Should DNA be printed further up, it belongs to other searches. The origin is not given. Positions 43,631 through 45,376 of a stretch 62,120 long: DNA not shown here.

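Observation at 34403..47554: Aryl-polyene / xanthomonadin-like type II PKS-lipid gene cluster with atypical content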

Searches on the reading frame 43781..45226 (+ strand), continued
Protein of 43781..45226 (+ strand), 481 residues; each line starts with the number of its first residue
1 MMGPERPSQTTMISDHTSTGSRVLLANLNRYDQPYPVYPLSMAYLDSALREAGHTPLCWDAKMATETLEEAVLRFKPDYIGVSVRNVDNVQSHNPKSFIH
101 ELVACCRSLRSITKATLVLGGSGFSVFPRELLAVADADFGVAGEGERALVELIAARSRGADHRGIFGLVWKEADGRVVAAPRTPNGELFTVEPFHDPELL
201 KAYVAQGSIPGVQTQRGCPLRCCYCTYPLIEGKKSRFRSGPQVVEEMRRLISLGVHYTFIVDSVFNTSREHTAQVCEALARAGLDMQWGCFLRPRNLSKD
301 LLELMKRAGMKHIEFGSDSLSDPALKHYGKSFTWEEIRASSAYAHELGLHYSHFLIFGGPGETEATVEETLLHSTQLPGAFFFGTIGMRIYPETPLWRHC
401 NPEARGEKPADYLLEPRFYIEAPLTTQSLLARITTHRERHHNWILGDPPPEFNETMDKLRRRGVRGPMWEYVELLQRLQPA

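Call 45: search_protein_families(library=pfam, proteins=[L078:5377-6129:+, L078:6126-6572:+, L078:6578-7885:-, L078:7931-8734:-, L078:8996-9766:-, L078:11397-12731:+, L078:12745-13986:+, L078:13806-15059:+, L078:14828-15784:+, L078:16500-17915:-], max_evalue=0.001)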
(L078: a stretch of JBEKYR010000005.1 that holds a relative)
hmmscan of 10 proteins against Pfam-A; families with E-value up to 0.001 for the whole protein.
L078:5377-6129:+ (250 aa): 1 family
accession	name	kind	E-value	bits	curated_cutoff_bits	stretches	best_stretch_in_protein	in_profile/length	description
PF03548.22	LolA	-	1.1e-09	38.7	23.6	1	77-235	16-163/165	Outer membrane lipoprotein carrier protein LolA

L078:6126-6572:+ (148 aa): 1 family
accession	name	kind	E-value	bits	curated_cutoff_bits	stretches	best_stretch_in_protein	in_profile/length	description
PF07977.19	FabA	-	1.2e-17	64.3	23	1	15-138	1-137/138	FabA-like domain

L078:6578-7885:- (435 aa): 2 families
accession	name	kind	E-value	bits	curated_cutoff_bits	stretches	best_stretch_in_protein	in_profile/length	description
PF00501.34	AMP-binding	-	1.3e-20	74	29.9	1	85-285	158-373/384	AMP-binding enzyme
PF13193.12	AMP-binding_C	-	9.6e-11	42.9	24.5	1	333-407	2-76/76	AMP-binding enzyme C-terminal domain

L078:7931-8734:- (267 aa): 0 families

L078:8996-9766:- (256 aa): 2 families
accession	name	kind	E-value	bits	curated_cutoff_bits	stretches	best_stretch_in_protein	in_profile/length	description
PF00535.33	Glycos_transf_2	-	9.7e-23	81.4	23.3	1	10-150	3-152/168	Glycosyl transferase family 2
PF13641.12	Glyco_tranf_2_3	-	8e-05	23.2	27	1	9-121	5-125/230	Glycosyltransferase like family 2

L078:11397-12731:+ (444 aa): 3 families
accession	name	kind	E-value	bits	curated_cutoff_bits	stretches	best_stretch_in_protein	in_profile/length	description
PF04055.27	Radical_SAM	-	3.9e-15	56.8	29.5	1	169-327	1-158/166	Radical SAM superfamily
PF02310.24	B12-binding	-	1.8e-13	50.8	32.1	1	29-125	12-120/121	B12 binding domain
PF13282.11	DUF4070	-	7.8e-07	29.7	22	1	356-414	1-58/144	Domain of unknown function (DUF4070)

L078:12745-13986:+ (413 aa): 3 families
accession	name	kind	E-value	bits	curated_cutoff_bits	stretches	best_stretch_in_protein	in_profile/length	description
PF00109.32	ketoacyl-synt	-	1.3e-34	120.4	20.8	1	14-248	3-252/252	Beta-ketoacyl synthase, N-terminal domain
PF02801.28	Ketoacyl-synt_C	-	1.9e-34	118.7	20.8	1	256-370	1-118/119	Beta-ketoacyl synthase, C-terminal domain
PF00108.29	Thiolase_N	-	3.9e-05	23.6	26.4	1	151-205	62-118/260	Thiolase, N-terminal domain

L078:13806-15059:+ (417 aa): 0 families

L078:14828-15784:+ (318 aa): 6 families
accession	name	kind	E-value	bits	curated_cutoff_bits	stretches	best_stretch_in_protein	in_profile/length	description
PF13561.12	adh_short_C2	-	4.3e-56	190.6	27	1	86-317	1-235/236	Enoyl-(Acyl carrier protein) reductase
PF00106.31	adh_short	-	5.9e-54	183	26.6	1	80-267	1-188/195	short chain dehydrogenase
PF08659.16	KR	-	3e-16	60.3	22.6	1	82-243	3-164/180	KR domain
PF01370.27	Epimerase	-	4e-05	23.6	20.9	1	82-165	1-73/240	NAD dependent epimerase/dehydratase family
PF03435.24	Sacchrp_dh_NADP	-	0.00016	22.5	25.1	1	82-175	1-87/129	Saccharopine dehydrogenase NADP binding domain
PF23441.1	SDR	-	0.00039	20.3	27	1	82-318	10-256/258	SDR-like rossmann domain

L078:16500-17915:- (471 aa): 1 family
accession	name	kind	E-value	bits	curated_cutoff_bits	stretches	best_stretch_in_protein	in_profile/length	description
PF00909.26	Ammonium_transp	-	6e-118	394.5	23.2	1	57-469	1-399/399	Ammonium Transporter Family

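Call 64: find_encoding_contigs(protein=P0111, flank=10000, max_places=1)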
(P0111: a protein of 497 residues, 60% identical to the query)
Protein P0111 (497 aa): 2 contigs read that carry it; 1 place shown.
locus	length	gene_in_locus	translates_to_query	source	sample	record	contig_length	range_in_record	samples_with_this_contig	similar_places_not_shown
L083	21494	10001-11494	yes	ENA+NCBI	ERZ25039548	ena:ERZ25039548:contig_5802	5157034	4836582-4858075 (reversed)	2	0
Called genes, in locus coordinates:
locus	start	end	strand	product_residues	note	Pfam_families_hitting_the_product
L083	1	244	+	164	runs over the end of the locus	PF14087:DUF4267 (faint)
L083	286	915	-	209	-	-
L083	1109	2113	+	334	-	PF08279:HTH_11 (faint), PF13280:WYL, PF25583:WCX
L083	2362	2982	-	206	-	-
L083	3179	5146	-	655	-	-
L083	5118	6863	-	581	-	PF07715:Plug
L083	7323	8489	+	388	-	PF13377:Peripla_BP_3, PF12833:HTH_18, PF00165:HTH_AraC (weak)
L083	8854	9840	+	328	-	-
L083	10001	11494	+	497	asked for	PF02310:B12-binding, PF04055:Radical_SAM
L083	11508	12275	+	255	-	PF13489:Methyltransf_23, PF08241:Methyltransf_11, PF08242:Methyltransf_12, PF13649:Methyltransf_25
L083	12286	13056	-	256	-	PF08032:SpoU_sub_bind, PF00588:SpoU_methylase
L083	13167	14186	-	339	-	PF01728:FtsJ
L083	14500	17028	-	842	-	PF03477:ATP-cone, PF21995:RNR-II_ins_dom (weak), PF02867:Ribonuc_red_lgC (faint)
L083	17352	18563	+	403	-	PF02595:Gly_kinase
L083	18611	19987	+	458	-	PF07075:NamZ_N, PF20732:NamZ_C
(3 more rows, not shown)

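Call 69: search_solved_structures(query=window:43814-45226:+, max_evalue=0.001, show_alignments=1)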
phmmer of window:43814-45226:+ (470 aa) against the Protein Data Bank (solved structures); distinct sequences matched with E-value up to 0.001: 3.
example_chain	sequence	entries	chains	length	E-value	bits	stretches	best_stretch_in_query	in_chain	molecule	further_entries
6wte_A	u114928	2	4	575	1.4e-31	112.8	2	12-171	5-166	B12-binding domain-containing protein | Tryptophan-C2-methyltransferase containing B12-binding domain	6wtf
6fd2_B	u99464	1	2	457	2.8e-18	69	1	186-365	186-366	Putative apramycin biosynthetic oxidoreductase 4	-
9ccb_A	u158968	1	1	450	1.8e-09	39.9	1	105-376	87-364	Radical SAM core domain-containing protein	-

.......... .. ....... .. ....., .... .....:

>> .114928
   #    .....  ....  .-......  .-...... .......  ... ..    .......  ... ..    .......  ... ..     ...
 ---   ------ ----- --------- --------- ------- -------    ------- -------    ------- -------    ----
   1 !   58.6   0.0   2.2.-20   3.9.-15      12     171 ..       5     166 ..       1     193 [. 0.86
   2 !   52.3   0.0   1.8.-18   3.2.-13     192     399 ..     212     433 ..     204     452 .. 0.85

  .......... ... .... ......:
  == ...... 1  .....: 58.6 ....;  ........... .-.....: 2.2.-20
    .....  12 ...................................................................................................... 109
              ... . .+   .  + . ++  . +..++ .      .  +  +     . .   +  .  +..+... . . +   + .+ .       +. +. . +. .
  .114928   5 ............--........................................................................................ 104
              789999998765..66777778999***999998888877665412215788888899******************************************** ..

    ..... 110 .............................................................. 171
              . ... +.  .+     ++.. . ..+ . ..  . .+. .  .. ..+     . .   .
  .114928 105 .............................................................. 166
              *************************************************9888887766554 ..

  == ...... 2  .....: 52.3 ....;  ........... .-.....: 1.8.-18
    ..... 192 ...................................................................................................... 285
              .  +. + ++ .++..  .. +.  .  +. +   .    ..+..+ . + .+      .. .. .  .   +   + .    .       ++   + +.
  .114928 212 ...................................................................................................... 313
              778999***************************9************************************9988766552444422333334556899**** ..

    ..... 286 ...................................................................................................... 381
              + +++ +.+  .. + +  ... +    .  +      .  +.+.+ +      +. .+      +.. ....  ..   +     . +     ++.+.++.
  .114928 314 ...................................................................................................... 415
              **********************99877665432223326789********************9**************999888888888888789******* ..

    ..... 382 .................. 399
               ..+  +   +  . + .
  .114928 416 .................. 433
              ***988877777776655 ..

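Call 97: search_protein_families(library=pfam, proteins=[L058:8324-9745:-, L058:11637-13478:-, L058:13488-15101:-, L058:15114-16157:-, L058:6589-7326:-, L047:7664-9706:+, L047:11450-11902:+, L047:12225-12677:+, L047:13015-13854:+, L047:13718-16243:+], max_evalue=0.001)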
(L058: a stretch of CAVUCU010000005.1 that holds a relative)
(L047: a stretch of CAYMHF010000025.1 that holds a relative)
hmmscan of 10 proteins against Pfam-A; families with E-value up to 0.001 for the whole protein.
L058:8324-9745:- (473 aa): 5 families
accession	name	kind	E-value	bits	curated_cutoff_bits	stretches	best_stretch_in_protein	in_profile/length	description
PF13596.12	PAS_10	-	9.2e-30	103.9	22.1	1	354-458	2-106/106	PAS domain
PF04282.18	DUF438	-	1.1e-25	89.8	25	1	97-162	1-66/67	Family of unknown function (DUF438)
PF01814.28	Hemerythrin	-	2.9e-16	60.5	25.3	1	173-292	1-127/127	Hemerythrin HHE cation binding domain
PF08984.16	DUF1858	-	2e-13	50.6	32.2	1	5-63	3-59/59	Domain of unknown function (DUF1858)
PF08448.16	PAS_4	-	0.00021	21.9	23.1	1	359-459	3-107/110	PAS fold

L058:11637-13478:- (613 aa): 1 family
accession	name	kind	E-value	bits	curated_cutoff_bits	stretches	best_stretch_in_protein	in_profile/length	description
PF01268.25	FTHFS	-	4.2e-210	699.1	27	1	35-613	2-556/556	Formate--tetrahydrofolate ligase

L058:13488-15101:- (537 aa): 2 families
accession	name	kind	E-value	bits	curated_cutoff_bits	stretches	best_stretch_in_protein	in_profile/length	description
PF00384.28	Molybdopterin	-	8.4e-63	213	24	1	12-342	97-352/353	Molybdopterin oxidoreductase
PF01568.27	Molydop_binding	-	4.2e-31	107.7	26.8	1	425-531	1-110/110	Molydopterin dinucleotide binding domain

L058:15114-16157:- (347 aa): 15 families
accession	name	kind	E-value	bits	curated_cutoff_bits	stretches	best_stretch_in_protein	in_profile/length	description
PF13510.11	Fer2_4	-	2.5e-19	69.5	22.8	1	1-76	3-81/82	2Fe-2S iron-sulfur cluster binding domain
PF10588.14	NADH-G_4Fe-4S_3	-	4.4e-16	58.6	27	1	83-119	1-37/40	NADH-ubiquinone oxidoreductase-G iron-sulfur binding region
PF22117.2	Fer4_Nqo3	-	1.3e-15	57.8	27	1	137-202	2-67/67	NADH-quinone oxidoreductase subunit 3, ferredoxin-like domain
PF04879.21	Molybdop_Fe4S4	-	1.3e-15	57.5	22.7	1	216-268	2-55/55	Molybdopterin oxidoreductase Fe4S4 domain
PF00384.28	Molybdopterin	-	1.5e-14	54.3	24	1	271-347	1-81/353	Molybdopterin oxidoreductase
PF12838.12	Fer4_7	-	1.1e-10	42.3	27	1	145-200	1-52/52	4Fe-4S dicluster domain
PF00037.32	Fer4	-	1.5e-09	37.7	21.1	2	182-202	4-24/24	4Fe-4S binding domain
PF14697.11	Fer4_21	-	2.6e-07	31.1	35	1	142-200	4-56/59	4Fe-4S dicluster domain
PF12837.12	Fer4_6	-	1.5e-06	28.3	25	1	138-157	1-20/24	4Fe-4S binding domain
PF13237.11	Fer4_10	-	1.8e-05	25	25.5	1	139-197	2-53/53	4Fe-4S dicluster domain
PF13187.11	Fer4_9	-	4e-05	24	27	1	145-200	1-51/52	4Fe-4S dicluster domain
PF22151.2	Fer4_NDSU1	-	0.00011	22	23.8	1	216-263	2-50/51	NADH-ubiquinone oxidoreductase NDSU1/NuoG-like, 4Fe-4S domain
PF13183.11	Fer4_8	-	0.00013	22.9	27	0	143-199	2-67/68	4Fe-4S dicluster domain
PF25160.1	LdpA_Fe-S-bd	-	0.00023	21.3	27.6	0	185-203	27-45/49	LdpA Fe-S cluster-binding domain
PF12797.12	Fer4_2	-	0.00042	20.5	24.5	1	139-156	3-20/22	4Fe-4S binding domain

L058:6589-7326:- (245 aa): 1 family
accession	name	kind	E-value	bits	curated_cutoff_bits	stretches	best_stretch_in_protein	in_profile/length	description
PF09335.16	VTT_dom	-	1.4e-25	90.6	33.9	1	69-185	1-121/123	VTT domain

L047:7664-9706:+ (680 aa): 1 family
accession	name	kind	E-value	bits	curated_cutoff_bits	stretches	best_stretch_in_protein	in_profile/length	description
PF24249.1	DUF7452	-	5.4e-55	185.2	28.2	3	548-661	1-117/118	Domain of unknown function (DUF7452)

L047:11450-11902:+ (150 aa): 0 families

L047:12225-12677:+ (150 aa): 0 families

L047:13015-13854:+ (279 aa): 3 families
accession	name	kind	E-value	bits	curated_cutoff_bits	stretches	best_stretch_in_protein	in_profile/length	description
PF07638.17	Sigma70_ECF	-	7.3e-45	153.6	21.1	1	92-269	3-183/185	ECF sigma factor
PF08281.18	Sigma70_r4_2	-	7.4e-07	29.2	25.7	1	214-264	3-53/54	Sigma-70, region 4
PF04545.22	Sigma70_r4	-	6.7e-05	22.8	24.1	1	219-253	2-36/50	Sigma-70, region 4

L047:13718-16243:+ (841 aa): 10 families
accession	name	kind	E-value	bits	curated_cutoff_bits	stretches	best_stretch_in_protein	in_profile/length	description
PF00069.31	Pkinase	-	6.4e-45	154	31.7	1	121-375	1-253/263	Protein kinase domain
PF07714.23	PK_Tyr_Ser-Thr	-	4.5e-29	102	23.1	1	123-322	3-206/258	Protein tyrosine and serine/threonine kinase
PF13424.12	TPR_12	-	2.8e-22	79.1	30.1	4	615-685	5-75/77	Tetratricopeptide repeat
PF13374.12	TPR_10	-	3e-14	52.9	27.5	0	740-778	3-41/42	Tetratricopeptide repeat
PF07719.23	TPR_2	-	4.3e-08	33.1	27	0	656-685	2-31/34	Tetratricopeptide repeat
PF03109.22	ABC1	-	1.1e-07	31.6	22.9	1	195-268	144-217/244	ABC1 atypical kinase-like domain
PF24885.1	TPR_NPHP3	-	4.6e-07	29.9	100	1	633-727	119-213/239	Nephrocystin-3 TPR domain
PF17874.7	TPR_MalT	-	3.8e-06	26.9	45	0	503-601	10-107/336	MalT-like TPR region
PF13181.12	TPR_8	-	0.00012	22.4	25.7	0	739-768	1-30/34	Tetratricopeptide repeat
PF13428.12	TPR_14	-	0.00067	20.5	23.5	0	740-770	2-32/44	Tetratricopeptide repeat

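Call 98: find_encoding_contigs(protein=P0002, flank=10000, max_places=2)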
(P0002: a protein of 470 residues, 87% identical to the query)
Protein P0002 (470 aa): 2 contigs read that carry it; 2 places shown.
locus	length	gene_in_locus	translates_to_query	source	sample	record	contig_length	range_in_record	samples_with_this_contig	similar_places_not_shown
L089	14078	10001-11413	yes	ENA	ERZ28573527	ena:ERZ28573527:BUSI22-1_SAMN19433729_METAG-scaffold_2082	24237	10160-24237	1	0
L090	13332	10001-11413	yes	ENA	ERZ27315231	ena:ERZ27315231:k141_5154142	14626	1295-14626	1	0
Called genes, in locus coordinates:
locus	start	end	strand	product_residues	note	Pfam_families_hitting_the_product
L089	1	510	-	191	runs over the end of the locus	PF01914:MarC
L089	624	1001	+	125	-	-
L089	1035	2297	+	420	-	PF00109:ketoacyl-synt, PF02801:Ketoacyl-synt_C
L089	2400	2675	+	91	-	PF00550:PP-binding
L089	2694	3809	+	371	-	PF02801:Ketoacyl-synt_C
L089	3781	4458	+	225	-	-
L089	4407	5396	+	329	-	-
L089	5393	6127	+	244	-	PF01553:Acyltransferase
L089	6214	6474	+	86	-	PF00535:Glycos_transf_2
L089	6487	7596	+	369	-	PF19574:LolA_3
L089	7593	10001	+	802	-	-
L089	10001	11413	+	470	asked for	PF02310:B12-binding, PF04055:Radical_SAM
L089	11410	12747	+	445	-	PF00501:AMP-binding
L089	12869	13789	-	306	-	PF21168:FkbO_Hyg5-like_N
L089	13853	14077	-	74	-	?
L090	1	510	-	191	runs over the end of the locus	PF01914:MarC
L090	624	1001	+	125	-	-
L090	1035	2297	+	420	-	PF00109:ketoacyl-synt, PF02801:Ketoacyl-synt_C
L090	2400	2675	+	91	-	PF00550:PP-binding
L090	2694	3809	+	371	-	PF02801:Ketoacyl-synt_C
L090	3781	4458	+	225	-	-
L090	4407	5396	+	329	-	-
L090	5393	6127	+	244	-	PF01553:Acyltransferase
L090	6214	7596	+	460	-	PF00535:Glycos_transf_2, PF19574:LolA_3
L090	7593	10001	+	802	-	-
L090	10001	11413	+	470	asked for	PF02310:B12-binding, PF04055:Radical_SAM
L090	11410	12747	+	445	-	PF00501:AMP-binding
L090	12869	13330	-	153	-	?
